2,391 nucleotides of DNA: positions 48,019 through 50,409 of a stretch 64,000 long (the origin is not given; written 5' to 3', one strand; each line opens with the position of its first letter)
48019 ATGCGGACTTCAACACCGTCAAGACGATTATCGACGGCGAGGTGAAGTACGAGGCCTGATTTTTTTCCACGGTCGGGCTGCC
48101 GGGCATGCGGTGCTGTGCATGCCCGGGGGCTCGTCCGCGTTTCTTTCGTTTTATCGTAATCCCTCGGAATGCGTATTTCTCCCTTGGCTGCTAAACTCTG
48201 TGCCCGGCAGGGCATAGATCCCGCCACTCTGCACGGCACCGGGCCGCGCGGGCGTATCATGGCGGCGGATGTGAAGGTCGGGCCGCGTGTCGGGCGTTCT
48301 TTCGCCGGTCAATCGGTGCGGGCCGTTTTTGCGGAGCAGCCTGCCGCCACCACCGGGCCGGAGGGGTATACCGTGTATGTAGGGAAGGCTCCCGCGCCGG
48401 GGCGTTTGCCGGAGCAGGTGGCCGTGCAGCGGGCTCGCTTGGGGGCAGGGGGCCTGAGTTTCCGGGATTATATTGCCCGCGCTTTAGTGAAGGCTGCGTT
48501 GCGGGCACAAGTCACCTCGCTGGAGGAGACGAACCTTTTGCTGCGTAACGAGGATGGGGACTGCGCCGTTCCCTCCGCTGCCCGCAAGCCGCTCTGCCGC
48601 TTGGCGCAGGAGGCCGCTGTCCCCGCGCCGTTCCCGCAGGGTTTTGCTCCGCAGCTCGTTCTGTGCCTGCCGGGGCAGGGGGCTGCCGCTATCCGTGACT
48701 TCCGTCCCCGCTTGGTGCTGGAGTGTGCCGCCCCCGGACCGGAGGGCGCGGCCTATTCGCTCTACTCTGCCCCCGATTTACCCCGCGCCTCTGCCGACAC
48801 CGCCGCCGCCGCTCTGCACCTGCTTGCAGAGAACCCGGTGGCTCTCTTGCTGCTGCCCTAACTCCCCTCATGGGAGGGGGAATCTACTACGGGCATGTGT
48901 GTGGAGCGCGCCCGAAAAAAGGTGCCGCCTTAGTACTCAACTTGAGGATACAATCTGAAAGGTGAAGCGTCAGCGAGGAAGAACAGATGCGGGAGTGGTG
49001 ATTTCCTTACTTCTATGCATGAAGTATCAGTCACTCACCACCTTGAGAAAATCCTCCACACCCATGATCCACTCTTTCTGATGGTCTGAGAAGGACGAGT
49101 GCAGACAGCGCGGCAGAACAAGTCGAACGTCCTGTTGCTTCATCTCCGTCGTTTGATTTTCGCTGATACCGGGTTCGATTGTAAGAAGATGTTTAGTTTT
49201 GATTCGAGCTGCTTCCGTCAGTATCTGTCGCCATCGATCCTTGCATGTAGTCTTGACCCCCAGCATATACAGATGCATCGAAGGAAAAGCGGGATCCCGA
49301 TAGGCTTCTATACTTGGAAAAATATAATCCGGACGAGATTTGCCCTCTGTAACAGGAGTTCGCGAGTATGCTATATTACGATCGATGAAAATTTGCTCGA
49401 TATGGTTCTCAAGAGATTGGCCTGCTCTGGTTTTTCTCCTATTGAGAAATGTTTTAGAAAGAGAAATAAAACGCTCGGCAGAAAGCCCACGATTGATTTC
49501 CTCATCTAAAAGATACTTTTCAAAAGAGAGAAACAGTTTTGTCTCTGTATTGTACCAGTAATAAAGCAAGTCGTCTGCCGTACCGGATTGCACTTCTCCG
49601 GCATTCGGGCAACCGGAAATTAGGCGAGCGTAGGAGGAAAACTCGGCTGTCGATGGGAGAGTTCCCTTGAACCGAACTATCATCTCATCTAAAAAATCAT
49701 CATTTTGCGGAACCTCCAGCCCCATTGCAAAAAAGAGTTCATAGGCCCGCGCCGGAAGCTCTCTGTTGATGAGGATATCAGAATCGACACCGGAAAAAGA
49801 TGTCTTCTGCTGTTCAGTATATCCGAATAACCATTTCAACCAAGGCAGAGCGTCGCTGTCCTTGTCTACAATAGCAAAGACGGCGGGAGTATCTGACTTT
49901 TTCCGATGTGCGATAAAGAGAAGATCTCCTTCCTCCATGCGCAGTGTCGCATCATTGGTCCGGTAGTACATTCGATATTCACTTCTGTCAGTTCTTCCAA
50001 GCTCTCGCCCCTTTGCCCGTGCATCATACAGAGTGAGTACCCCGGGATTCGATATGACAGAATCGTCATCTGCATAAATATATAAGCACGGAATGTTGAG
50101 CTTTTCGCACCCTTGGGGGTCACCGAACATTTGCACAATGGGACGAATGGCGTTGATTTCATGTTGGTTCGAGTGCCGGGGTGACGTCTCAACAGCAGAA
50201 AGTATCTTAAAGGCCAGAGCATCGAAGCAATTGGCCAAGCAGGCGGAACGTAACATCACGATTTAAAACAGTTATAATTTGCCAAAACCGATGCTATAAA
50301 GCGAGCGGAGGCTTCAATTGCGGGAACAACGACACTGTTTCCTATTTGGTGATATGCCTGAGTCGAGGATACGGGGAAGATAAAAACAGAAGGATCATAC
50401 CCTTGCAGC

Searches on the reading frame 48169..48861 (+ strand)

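Call 80: search_protein_families(library=pfam, proteins=[window:48169-48861:+], max_evalue=0.0001)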
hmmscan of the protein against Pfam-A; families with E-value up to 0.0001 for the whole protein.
window:48169-48861:+ (230 aa): 1 family
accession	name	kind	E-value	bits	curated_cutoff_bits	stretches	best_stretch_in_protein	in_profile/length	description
PF02817.22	E3_binding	-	3.2e-11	43.7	23.7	1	2-36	2-36/36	e3 binding domain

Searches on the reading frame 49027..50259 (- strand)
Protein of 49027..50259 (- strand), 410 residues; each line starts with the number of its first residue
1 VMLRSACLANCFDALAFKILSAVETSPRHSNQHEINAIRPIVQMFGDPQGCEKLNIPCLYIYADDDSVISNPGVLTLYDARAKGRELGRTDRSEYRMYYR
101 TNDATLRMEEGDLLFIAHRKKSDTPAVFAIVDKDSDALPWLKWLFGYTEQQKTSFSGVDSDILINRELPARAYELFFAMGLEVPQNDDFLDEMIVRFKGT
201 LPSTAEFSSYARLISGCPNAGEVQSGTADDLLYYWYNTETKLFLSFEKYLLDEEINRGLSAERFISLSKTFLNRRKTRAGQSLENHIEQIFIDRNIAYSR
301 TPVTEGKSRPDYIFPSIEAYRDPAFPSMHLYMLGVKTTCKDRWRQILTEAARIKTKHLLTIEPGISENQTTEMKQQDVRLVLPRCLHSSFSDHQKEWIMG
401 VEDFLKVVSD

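Call 80: search_protein_families(library=pfam, proteins=[window:49027-50259:-], max_evalue=0.0001)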
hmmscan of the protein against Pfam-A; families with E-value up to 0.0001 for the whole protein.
window:49027-50259:- (410 aa): 1 family
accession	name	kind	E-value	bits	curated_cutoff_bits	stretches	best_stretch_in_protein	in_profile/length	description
PF09019.17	EcoRII-C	-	1.7e-64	217.4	25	1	243-405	1-165/165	EcoRII C terminal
